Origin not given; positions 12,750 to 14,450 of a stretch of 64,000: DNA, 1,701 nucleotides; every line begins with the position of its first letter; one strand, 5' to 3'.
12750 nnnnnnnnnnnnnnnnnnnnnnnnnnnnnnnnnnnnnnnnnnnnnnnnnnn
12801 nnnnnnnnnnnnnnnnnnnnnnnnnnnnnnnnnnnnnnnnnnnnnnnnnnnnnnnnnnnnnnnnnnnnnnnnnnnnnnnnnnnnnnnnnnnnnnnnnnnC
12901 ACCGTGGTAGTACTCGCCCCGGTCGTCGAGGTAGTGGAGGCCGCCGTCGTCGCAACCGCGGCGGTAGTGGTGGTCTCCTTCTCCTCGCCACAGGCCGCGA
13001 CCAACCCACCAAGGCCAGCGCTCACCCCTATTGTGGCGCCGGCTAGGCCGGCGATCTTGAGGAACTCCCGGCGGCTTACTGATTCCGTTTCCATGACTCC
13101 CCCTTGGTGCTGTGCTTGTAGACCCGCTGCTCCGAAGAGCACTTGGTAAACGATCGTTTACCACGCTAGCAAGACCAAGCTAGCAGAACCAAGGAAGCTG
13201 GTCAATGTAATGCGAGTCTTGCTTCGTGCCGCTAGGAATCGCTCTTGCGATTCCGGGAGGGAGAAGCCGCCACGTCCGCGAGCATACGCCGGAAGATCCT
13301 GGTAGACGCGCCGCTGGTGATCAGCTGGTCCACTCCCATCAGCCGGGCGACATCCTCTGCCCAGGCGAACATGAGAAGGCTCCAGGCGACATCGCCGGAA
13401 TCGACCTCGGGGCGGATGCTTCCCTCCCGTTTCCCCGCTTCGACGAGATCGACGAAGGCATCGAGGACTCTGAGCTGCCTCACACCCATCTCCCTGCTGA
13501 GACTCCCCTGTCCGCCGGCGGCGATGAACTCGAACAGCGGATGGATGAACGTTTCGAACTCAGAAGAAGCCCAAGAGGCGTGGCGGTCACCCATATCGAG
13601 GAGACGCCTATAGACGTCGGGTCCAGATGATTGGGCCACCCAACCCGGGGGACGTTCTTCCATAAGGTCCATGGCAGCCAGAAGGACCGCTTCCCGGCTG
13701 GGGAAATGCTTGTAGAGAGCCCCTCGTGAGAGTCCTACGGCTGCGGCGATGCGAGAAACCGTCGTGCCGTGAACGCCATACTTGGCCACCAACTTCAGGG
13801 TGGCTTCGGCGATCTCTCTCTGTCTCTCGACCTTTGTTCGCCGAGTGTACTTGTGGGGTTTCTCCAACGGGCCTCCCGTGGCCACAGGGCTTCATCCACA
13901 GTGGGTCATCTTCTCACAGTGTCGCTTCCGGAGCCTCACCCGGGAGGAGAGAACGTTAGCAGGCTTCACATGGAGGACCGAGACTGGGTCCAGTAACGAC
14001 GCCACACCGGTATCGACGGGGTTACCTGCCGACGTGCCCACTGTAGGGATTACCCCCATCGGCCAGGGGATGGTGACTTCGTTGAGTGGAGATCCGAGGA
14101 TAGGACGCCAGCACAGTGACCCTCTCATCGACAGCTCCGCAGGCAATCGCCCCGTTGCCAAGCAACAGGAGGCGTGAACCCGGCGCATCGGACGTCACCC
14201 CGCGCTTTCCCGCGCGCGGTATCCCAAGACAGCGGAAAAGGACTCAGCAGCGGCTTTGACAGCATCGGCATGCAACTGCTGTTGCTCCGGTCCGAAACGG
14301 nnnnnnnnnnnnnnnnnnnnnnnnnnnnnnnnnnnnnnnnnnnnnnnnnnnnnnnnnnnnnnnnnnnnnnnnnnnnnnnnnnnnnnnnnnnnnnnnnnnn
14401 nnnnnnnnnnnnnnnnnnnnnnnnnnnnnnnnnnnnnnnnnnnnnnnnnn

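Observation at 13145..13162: Perfect 18-bp palindrome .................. between a TetR gene and SBP1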

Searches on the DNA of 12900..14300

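Call 74: search_rna_families(source=window, start=12900, end=14300, threshold=evalue, max_evalue=1)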
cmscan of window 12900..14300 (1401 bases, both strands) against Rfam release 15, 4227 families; matches with E-value up to 1: 0.
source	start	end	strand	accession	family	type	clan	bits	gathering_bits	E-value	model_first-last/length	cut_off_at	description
